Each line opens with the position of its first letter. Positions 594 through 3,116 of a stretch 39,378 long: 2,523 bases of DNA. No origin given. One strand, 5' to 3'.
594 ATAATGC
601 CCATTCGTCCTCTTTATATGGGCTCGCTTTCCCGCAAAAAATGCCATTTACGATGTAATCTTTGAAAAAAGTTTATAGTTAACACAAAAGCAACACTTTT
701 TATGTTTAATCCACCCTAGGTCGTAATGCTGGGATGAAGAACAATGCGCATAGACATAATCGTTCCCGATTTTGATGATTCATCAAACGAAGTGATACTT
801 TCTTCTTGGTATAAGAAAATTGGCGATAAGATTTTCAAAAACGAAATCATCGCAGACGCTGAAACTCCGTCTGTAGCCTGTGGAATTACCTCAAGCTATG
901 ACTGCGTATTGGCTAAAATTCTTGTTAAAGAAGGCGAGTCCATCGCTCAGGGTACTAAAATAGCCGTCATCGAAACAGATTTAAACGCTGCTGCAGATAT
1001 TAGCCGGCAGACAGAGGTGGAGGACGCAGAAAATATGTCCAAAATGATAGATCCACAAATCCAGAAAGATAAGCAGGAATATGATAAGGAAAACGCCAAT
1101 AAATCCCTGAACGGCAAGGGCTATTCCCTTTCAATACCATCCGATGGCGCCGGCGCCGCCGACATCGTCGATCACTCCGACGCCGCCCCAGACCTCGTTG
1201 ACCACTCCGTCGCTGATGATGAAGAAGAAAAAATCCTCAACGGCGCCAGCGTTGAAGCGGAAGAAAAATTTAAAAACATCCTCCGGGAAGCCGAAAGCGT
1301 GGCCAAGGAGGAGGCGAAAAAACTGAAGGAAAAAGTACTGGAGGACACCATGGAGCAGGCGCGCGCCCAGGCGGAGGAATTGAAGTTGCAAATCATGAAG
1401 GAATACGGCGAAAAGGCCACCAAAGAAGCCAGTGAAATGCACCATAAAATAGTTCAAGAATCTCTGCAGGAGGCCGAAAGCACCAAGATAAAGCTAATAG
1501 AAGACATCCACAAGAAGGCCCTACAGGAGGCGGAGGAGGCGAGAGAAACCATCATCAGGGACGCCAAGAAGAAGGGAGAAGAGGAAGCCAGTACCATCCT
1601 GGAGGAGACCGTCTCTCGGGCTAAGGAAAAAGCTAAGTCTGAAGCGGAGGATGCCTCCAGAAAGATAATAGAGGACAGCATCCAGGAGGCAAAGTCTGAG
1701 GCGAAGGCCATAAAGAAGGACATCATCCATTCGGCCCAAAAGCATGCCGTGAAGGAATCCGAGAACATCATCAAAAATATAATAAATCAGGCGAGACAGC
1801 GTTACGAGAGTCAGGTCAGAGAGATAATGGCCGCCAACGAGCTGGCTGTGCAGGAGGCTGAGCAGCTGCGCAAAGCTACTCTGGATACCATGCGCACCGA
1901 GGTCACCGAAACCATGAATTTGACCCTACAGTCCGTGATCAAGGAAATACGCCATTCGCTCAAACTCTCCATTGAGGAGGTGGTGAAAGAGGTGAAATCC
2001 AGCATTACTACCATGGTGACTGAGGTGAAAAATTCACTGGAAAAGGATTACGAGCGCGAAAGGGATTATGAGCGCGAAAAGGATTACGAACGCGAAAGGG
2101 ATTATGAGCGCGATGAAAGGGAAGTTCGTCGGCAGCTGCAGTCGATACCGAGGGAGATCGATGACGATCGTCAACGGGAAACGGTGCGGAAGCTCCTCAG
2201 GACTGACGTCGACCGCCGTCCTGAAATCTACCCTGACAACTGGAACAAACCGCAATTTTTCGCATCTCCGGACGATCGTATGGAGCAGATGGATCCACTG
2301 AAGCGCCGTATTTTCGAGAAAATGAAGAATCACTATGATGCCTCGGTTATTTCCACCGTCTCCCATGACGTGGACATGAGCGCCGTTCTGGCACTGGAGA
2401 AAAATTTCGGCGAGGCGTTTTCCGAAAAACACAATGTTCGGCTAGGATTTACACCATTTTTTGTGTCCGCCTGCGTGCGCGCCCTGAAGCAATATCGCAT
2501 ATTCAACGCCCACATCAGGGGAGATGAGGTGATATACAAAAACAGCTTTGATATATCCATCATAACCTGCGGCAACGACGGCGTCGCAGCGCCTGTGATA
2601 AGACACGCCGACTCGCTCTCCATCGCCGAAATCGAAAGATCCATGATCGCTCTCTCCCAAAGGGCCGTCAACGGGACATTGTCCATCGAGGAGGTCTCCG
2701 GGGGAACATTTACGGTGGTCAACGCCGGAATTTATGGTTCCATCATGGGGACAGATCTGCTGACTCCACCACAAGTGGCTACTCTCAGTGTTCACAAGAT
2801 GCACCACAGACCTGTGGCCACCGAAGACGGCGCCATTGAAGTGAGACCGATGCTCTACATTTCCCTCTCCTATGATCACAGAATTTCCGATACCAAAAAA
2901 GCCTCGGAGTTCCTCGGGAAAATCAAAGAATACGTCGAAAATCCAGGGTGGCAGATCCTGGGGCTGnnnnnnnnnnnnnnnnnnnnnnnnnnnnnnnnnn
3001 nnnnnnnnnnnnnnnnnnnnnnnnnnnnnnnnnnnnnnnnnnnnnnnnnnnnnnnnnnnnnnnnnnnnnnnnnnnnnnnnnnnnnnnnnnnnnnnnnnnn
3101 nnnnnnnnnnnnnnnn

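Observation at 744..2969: Orphan SucB-type E2 with no lipoyl-lysine and a ~400-residue Glu/Lys coiled coil where the E3-binding linker should be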

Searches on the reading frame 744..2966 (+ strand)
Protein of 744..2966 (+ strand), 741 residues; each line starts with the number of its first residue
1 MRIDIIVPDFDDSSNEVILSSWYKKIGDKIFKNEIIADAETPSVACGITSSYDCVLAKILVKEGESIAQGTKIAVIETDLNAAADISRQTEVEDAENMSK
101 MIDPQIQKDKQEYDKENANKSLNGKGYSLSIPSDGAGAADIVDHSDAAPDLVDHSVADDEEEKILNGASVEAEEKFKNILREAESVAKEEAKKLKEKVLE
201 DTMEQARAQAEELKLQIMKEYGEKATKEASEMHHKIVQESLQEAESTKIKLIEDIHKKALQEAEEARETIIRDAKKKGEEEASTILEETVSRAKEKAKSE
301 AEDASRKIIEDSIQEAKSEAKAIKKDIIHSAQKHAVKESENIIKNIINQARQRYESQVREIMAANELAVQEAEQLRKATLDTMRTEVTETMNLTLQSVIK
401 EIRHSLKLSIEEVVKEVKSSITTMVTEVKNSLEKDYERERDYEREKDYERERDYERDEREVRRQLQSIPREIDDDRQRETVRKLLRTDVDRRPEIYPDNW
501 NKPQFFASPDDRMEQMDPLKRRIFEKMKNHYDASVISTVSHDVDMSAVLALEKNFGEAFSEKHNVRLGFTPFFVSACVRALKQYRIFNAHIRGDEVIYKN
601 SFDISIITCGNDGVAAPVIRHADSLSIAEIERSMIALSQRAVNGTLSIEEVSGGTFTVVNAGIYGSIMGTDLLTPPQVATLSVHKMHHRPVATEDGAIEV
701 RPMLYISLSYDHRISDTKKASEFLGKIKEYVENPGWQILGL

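Call 4: search_protein_families(library=pfam, proteins=[window:744-2966:+], max_evalue=1)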
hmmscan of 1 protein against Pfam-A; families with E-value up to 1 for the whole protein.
window:744-2966:+ (741 aa): 2 families
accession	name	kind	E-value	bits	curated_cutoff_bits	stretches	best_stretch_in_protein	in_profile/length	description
PF00198.28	2-oxoacid_dh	-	2.2e-56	191.4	23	1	510-734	3-227/232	2-oxoacid dehydrogenases acyltransferase (catalytic domain)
PF00364.28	Biotin_lipoyl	-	1.3e-07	31.7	22.1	1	5-76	3-73/73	Biotin-requiring enzyme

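Call 5: search_protein_families(library=ncbifam, proteins=[window:744-2966:+], max_evalue=0.1)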
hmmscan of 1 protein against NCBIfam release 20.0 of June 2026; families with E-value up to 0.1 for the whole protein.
window:744-2966:+ (741 aa): 10 families
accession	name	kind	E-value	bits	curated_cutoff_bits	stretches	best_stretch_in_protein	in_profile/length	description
TIGR01347.1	sucB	equivalog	3.4e-89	299.9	378.65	2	369-736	28-399/404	dihydrolipoyllysine-residue succinyltransferase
NF004309.0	PRK05704.1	equivalog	1.4e-87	294.7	449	2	379-736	40-403/408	2-oxoglutarate dehydrogenase complex dihydrolipoyllysine-residue succinyltransferase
TIGR02927.1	SucB_Actino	equivalog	8.1e-52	176.8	423.45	2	513-733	344-570/579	2-oxoglutarate dehydrogenase, E2 component, dihydrolipoamide succinyltransferase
NF008814.0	PRK11854.1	equivalog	1.5e-49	169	722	2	529-733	425-631/637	pyruvate dehydrogenase complex dihydrolipoyllysine-residue acetyltransferase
TIGR01349.1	PDHac_trf_mito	equivalog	3.3e-40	138.6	445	2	538-734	236-432/437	pyruvate dehydrogenase complex dihydrolipoamide acetyltransferase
TIGR01348.1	PDHac_trf_long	equivalog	7.2e-32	110.7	552.1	1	542-733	388-581/587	dihydrolipoyllysine-residue acetyltransferase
NF008815.0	PRK11857.1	equivalog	1.1e-31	110.5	378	1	510-740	77-306/308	dihydrolipoamide acetyltransferase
NF011416.0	PRK14843.1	equivalog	1.9e-27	96.1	429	1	515-734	122-342/347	dihydrolipoamide acetyltransferase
NF008854.0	PRK11892.1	equivalog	1.5e-11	43.7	454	1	1-120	1-121/464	pyruvate dehydrogenase complex E1 component subunit beta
NF011457.0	PRK14875.1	equivalog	1.9e-07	30.4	307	1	4-94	5-95/372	acetoin dehydrogenase dihydrolipoyllysine-residue acetyltransferase subunit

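Call 7: find_homologous_proteins(query=window:744-2966:+)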
Query window:744-2966:+ (741 aa): 58 proteins with E <= 0.001 among 8000 candidates.
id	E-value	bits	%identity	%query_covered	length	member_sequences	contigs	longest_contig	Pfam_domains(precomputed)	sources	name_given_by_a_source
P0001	3.1e-260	883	60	100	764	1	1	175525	PF00198.29,PF00364.29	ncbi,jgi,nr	ncbi:MAG: 2-oxo acid dehydrogenase subunit E2 [Holosporaceae bacterium]|jgi:pyruvate/2-oxoglutarate 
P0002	5.9e-258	876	59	100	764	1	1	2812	PF00198.29,PF00364.29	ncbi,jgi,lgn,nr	ncbi:MAG: 2-oxo acid dehydrogenase subunit E2 [Holosporaceae bacterium]|jgi:2-oxoglutarate dehydroge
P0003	1.4e-252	858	59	100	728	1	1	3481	PF00198.29,PF00364.29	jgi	jgi:2-oxoglutarate dehydrogenase E2 component (dihydrolipoamide succinyltransferase)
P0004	6.5e-246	836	57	100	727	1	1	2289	PF00198.29,PF00364.29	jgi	jgi:2-oxoglutarate dehydrogenase E2 component (dihydrolipoamide succinyltransferase)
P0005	4.5e-237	807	56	100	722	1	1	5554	PF00198.29,PF00364.29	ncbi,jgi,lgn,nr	ncbi:MAG: 2-oxo acid dehydrogenase subunit E2 [Holosporaceae bacterium]|jgi:2-oxoglutarate dehydroge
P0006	1.1e-231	789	55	100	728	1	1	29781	PF00198.29,PF00364.29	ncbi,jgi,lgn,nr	ncbi:MAG: 2-oxo acid dehydrogenase subunit E2 [Holosporaceae bacterium]|jgi:2-oxoglutarate dehydroge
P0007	1.1e-229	782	56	100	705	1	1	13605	PF00198.29,PF00364.29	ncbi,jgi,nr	ncbi:MAG: 2-oxo acid dehydrogenase subunit E2 [Holosporaceae bacterium]|jgi:2-oxoglutarate dehydroge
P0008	7.2e-229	780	56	100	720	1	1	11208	PF00198.29,PF00364.29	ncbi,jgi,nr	ncbi:MAG: 2-oxo acid dehydrogenase subunit E2 [Holosporaceae bacterium]|jgi:pyruvate/2-oxoglutarate 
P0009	7.1e-228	776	56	100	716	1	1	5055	PF00198.29,PF00364.29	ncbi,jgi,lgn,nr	ncbi:MAG: 2-oxo acid dehydrogenase subunit E2 [Holosporaceae bacterium]|jgi:2-oxoglutarate dehydroge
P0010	2.3e-226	771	44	100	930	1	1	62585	PF00198.29,PF00364.29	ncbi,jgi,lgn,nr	ncbi:MAG: 2-oxo acid dehydrogenase subunit E2 [Holosporaceae bacterium]|jgi:pyruvate/2-oxoglutarate 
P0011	9.5e-224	763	54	100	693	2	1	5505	PF00198.29,PF00364.29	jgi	jgi:2-oxoglutarate dehydrogenase E2 component (dihydrolipoamide succinyltransferase)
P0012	2.5e-221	755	53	100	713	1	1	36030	PF00198.29,PF00364.29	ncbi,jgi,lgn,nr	ncbi:MAG: 2-oxo acid dehydrogenase subunit E2 [Holosporaceae bacterium]|jgi:pyruvate/2-oxoglutarate 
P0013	2.9e-220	751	52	100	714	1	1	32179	PF00198.29,PF00364.29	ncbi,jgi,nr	ncbi:MAG: 2-oxo acid dehydrogenase subunit E2 [Holosporaceae bacterium]|jgi:2-oxoglutarate dehydroge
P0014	1.7e-219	749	54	100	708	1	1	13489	PF00198.29,PF00364.29,PF25997.1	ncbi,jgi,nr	ncbi:MAG: 2-oxo acid dehydrogenase subunit E2 [Holosporaceae bacterium]|jgi:2-oxoglutarate dehydroge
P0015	1.6e-218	746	52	100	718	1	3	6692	PF00198.29,PF00364.29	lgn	-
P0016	8.0e-218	743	54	100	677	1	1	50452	PF00198.29,PF00364.29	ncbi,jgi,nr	ncbi:MAG: 2-oxo acid dehydrogenase subunit E2 [Holosporaceae bacterium]|jgi:2-oxoglutarate dehydroge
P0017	5.1e-216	737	53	100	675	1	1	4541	PF00198.29,PF00364.29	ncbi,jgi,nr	ncbi:MAG: 2-oxo acid dehydrogenase subunit E2 [Holosporaceae bacterium]|jgi:2-oxoglutarate dehydroge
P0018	5.1e-210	717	44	77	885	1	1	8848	PF00198.29,PF00364.29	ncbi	-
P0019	2.2e-206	705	45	100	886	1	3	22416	PF00198.29,PF00364.29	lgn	-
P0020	2.6e-203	695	50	100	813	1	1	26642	PF00198.29,PF00364.29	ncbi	-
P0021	1.2e-201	690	50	100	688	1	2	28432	PF00198.29,PF00364.29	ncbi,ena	-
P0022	1.5e-200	686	44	100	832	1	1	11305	PF00198.29,PF00364.29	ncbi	-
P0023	1.4e-197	676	48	100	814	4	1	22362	PF00198.29,PF00364.29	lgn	-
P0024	1.8e-197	676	48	100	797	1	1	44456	PF00198.29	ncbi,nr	ncbi:hypothetical protein FACS1894122_00920 [Alphaproteobacteria bacterium]|nr:hypothetical protein 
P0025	8.8e-196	670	44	100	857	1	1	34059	PF00198.29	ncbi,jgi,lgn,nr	ncbi:MAG: 2-oxo acid dehydrogenase subunit E2 [Holosporaceae bacterium]|jgi:pyruvate/2-oxoglutarate 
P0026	1.8e-195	669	38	100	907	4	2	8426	PF00198.29,PF00364.29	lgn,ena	-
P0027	8.1e-195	667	40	79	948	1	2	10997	PF00198.29,PF00364.29,PF25997.1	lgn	-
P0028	8.4e-195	667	43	100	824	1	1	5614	PF00198.29,PF00364.29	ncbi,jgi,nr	ncbi:MAG: 2-oxo acid dehydrogenase subunit E2 [Holosporaceae bacterium]|jgi:pyruvate/2-oxoglutarate 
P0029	9.0e-195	667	43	100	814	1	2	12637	PF25973.1,PF00198.29,PF00364.29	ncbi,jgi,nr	ncbi:MAG: hypothetical protein E7015_03815 [Alphaproteobacteria bacterium]|nr:hypothetical protein [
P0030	1.8e-194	666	45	62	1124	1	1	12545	PF00198.29,PF00364.29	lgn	-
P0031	4.6e-194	665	40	78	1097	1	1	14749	PF00198.29,PF00364.29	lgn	-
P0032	4.9e-194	665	47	100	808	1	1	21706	PF00198.29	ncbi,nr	ncbi:hypothetical protein FACS189472_03860 [Alphaproteobacteria bacterium]|nr:hypothetical protein F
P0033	1.1e-193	664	71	36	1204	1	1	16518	PF00198.29,PF00364.29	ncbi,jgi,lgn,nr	ncbi:MAG: 2-oxo acid dehydrogenase subunit E2 [Holosporaceae bacterium]|jgi:pyruvate/2-oxoglutarate 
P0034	4.3e-193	662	45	63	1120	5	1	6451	PF00198.29,PF00364.29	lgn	-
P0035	2.4e-192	659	41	78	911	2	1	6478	PF00198.29,PF00364.29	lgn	-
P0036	1.2e-191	657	45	100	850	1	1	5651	PF00198.29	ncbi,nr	ncbi:hypothetical protein FACS189449_10530 [Alphaproteobacteria bacterium]|nr:hypothetical protein F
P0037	3.6e-191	655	40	73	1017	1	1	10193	PF00198.29,PF00364.29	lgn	-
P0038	2.7e-188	646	51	100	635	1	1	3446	PF00198.29,PF00364.29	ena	-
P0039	8.2e-187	641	47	100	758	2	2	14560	PF00198.29,PF00364.29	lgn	-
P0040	2.2e-186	639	44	83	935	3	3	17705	PF00198.29,PF00364.29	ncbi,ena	-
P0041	5.1e-178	612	66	37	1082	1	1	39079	PF00198.29,PF00364.29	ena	-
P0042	7.3e-177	608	61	64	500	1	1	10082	PF00198.29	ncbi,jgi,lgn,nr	ncbi:MAG: 2-oxo acid dehydrogenase subunit E2 [Holosporaceae bacterium]|jgi:2-oxoglutarate dehydroge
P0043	6.1e-157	542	35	78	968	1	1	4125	PF00198.29,PF00364.29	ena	-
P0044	6.7e-68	248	41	31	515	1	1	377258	PF25984.1,PF02817.23,PF00198.29,PF00364.29,PF25919.1,PF25917.1,PF25997.1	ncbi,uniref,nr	ncbi:2-oxoglutarate dehydrogenase complex dihydrolipoyllysine-residue succinyltransferase [Halomonas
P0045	4.7e-53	199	36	31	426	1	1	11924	PF00198.29,PF00364.29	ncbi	-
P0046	1.8e-37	147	33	30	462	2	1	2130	PF02817.23,PF00198.29,PF00364.29,PF25997.1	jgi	jgi:2-oxoglutarate dehydrogenase E2 component (dihydrolipoamide succinyltransferase)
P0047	1.8e-37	147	32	30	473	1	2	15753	PF02817.23,PF00198.29,PF00364.29,PF25997.1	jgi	jgi:2-oxoglutarate dehydrogenase E2 component (dihydrolipoamide succinyltransferase)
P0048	1.1e-36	145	32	30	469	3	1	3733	PF02817.23,PF00198.29,PF00364.29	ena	-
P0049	2.9e-35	140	31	30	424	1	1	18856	PF02817.23,PF00198.29,PF00364.29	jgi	-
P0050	8.5e-30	122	28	30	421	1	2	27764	PF02817.23,PF00198.29,PF00364.29,PF25917.1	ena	-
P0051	1.2e-29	122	28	30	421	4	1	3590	PF02817.23,PF00198.29,PF00364.29,PF25917.1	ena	-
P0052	1.8e-29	121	28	30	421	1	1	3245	PF25984.1,PF02817.23,PF00198.29,PF00364.29,PF25917.1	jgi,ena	-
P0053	1.4e-28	118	29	30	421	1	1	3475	PF02817.23,PF00198.29,PF00364.29,PF25917.1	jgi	-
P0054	2.3e-28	117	29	29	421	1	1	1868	PF25984.1,PF02817.23,PF00198.29,PF00364.29,PF25917.1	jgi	-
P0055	7.3e-28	116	35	23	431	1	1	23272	PF02817.23,PF00198.29,PF00364.29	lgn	-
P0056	1.8e-27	114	32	26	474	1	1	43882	PF02817.23,PF00198.29,PF00364.29,PF25997.1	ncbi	-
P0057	4.5e-17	80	26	29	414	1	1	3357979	PF02817.23,PF00198.29,PF00364.29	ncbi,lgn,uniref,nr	ncbi:branched-chain alpha-keto acid dehydrogenase subunit E2 [Sphingobium sp. LB126]|uniref:dihydrol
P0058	3.3e-9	54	28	21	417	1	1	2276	PF25984.1,PF00198.29,PF00364.29,PF25997.1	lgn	-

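Call 13: find_related_loci(query=A2, collection=genome_contigs, flank=10000)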
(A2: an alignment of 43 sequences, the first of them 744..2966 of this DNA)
Query A2 (741 aa) in genome_contigs; peptide patterns used: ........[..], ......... (x = any residue, [..] = any of these).
60 stretches matched a pattern; 43 encode a relative of the query (tblastn E <= 1e-3); 41 distinct loci.
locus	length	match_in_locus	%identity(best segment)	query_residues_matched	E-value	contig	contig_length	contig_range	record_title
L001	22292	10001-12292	60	1-741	0e+0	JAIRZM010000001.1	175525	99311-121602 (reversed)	MAG: Holosporaceae bacterium isolate Gsp477_bin9 k119_6213445, whole genome shotgun sequence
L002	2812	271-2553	59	1-738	0e+0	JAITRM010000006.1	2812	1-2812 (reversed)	MAG: Holosporaceae bacterium isolate Roe453_bin27 k119_312537, whole genome shotgun sequence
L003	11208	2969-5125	56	1-741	0e+0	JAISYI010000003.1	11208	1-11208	MAG: Holosporaceae bacterium isolate Nc350_bin220 k119_4165233, whole genome shotgun sequence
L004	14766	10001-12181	55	1-741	0e+0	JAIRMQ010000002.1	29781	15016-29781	MAG: Holosporaceae bacterium isolate Cd354_bin112 k119_803433, whole genome shotgun sequence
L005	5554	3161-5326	56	1-741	0e+0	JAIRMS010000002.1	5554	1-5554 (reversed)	MAG: Holosporaceae bacterium isolate Cd354_bin114 k119_853617, whole genome shotgun sequence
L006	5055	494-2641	56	1-741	0e+0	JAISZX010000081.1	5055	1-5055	MAG: Holosporaceae bacterium isolate Ncb351_bin115 k119_2741317, whole genome shotgun sequence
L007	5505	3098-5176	54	1-741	0e+0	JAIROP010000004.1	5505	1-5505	MAG: Holosporaceae bacterium isolate Cd354_bin86 k119_1706705, whole genome shotgun sequence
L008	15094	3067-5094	54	1-741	0e+0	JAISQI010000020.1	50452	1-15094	MAG: Holosporaceae bacterium isolate Kf353_bin128 k119_262790, whole genome shotgun sequence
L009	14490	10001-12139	52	1-741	0e+0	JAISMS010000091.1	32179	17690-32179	MAG: Holosporaceae bacterium isolate Im510_bin49 k119_3226672, whole genome shotgun sequence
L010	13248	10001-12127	53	1-741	0e+0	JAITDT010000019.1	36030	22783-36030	MAG: Holosporaceae bacterium isolate Nm470_bin151 k119_1487035, whole genome shotgun sequence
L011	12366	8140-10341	53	1-741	0e+0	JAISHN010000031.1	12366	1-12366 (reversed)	MAG: Holosporaceae bacterium isolate Hm464_bin177 k119_830996, whole genome shotgun sequence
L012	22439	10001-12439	50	1-741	0e+0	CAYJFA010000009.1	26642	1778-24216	MAG TPA_asm: uncultured Holosporaceae bacterium isolate ERP123703_co3_209 genome assembly, contig: NODE_2014_length_2664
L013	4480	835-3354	47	1-741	0e+0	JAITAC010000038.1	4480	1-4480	MAG: Holosporaceae bacterium isolate Ncb351_bin22 k119_346051, whole genome shotgun sequence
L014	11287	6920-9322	47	1-741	0e+0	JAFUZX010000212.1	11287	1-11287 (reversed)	MAG: Alphaproteobacteria bacterium isolate RGIG4978 Roe_deer_Rumen-5__c572898, whole genome shotgun sequence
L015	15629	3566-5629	50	1-741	0e+0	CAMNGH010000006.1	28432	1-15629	MAG: uncultured Holosporaceae bacterium isolate SRR1222429_bin.31_metaWRAP_v1.3_MAG genome assembly, contig: NODE.2895_l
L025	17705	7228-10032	44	1-741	2e-175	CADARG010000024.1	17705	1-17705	MAG: uncultured proteobacterium isolate RUG13554 genome assembly, contig: RUG13554_asm_24, whole genome shotgun sequence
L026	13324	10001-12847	40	1-741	3e-159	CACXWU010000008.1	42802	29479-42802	MAG: uncultured proteobacterium isolate RUG11675 genome assembly, contig: RUG11675_asm_8, whole genome shotgun sequence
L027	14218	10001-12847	39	1-741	7e-151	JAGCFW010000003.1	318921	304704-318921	MAG: Alphaproteobacteria bacterium isolate RGIG9754 Yak_Omasum-4__c66272, whole genome shotgun sequence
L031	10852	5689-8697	43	1-741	9e-140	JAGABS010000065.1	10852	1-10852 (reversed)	MAG: Alphaproteobacteria bacterium isolate RGIG8297 Water_buffalos_Rumen.Co__c6310255, whole genome shotgun sequence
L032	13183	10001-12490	40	127-741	9e-136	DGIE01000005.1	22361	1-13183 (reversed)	MAG TPA_asm: Holosporaceae bacterium UBA3830 UBA3830_contig_249343, whole genome shotgun sequence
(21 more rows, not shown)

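Call 14: find_encoding_contigs(protein=P0001, flank=10000, max_places=2)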
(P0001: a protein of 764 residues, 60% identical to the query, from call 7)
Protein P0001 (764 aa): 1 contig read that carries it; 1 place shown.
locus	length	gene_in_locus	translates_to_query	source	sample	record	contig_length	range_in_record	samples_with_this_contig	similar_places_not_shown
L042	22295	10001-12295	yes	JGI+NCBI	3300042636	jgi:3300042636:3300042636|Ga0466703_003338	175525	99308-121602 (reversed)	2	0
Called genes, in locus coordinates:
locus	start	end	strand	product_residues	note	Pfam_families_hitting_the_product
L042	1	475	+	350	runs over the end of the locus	PF02463:SMC_N, PF13175:AAA_15 (faint), PF13304:AAA_21 (faint), PF13476:AAA_23 (weak)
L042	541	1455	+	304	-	PF00890:FAD_binding_2 (weak), PF01134:GIDA (faint), PF01266:DAO (faint), PF03486:HI0933_like (faint), PF07992:Pyr_redox_2, PF12831:FAD_oxidored (weak), PF13738:Pyr_redox_3, PF00070:Pyr_redox, +1 more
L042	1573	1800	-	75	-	-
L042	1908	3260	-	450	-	PF00005:ABC_tran (faint), PF01926:MMR_HSR1, PF02421:FeoB_N, PF00009:GTP_EFTU (weak), PF00071:Ras (weak), PF01926:MMR_HSR1, PF02421:FeoB_N, PF14714:KH_dom-like, +7 more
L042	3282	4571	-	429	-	PF01011:PQQ (faint), PF25293:Beta-prop_EMC1_N (faint), PF07774:EMC1_C (faint), PF13360:PQQ_2, PF13570:Beta-prop_ACSF4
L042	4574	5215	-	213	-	PF10858:DUF2659 (weak)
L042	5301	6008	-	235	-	PF13505:OMP_b-brl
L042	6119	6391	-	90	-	PF00216:Bac_DNA_binding, PF18291:HU-HIG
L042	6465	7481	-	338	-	PF00579:tRNA-synt_1b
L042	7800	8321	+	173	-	PF00691:OmpA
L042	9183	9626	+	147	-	-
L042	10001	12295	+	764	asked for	PF00364:Biotin_lipoyl (weak), PF00198:2-oxoacid_dh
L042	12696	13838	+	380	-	PF00005:ABC_tran, PF02463:SMC_N (weak), PF08402:TOBE_2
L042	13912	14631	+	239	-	PF00119:ATP-synt_A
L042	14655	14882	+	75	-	PF00137:ATP-synt_C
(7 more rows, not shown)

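Call 15: find_encoding_contigs(protein=P0041, flank=10000, max_places=2)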
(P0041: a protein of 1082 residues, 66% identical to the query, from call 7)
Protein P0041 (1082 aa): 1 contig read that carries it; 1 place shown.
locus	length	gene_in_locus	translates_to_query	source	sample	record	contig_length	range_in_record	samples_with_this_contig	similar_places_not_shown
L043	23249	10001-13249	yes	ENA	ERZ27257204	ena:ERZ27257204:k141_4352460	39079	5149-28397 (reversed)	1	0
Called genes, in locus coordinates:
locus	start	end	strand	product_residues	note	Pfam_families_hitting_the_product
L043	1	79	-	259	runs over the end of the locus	PF13606:Ank_3 (faint), PF12796:Ank_2 (weak), PF13637:Ank_4 (faint), PF00023:Ank (faint), PF13857:Ank_5 (faint), PF12796:Ank_2 (weak)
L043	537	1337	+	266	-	-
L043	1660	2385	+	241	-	-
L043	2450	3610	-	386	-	-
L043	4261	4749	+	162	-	-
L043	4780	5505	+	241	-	-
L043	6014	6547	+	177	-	-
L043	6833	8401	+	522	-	PF00005:ABC_tran, PF00931:NB-ARC (faint), PF13555:AAA_29 (faint), PF00910:RNA_helicase (faint), PF01935:DUF87 (faint), PF12848:ABC_tran_Xtn, PF00005:ABC_tran, PF02463:SMC_N (weak), +3 more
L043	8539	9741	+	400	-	PF13173:AAA_14, PF13635:DUF4143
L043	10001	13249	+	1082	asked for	PF00364:Biotin_lipoyl (weak), PF00198:2-oxoacid_dh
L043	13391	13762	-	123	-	-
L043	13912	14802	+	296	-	-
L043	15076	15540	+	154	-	PF13145:Rotamase_2, PF13616:Rotamase_3, PF00639:Rotamase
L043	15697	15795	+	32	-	-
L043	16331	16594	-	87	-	PF01084:Ribosomal_S18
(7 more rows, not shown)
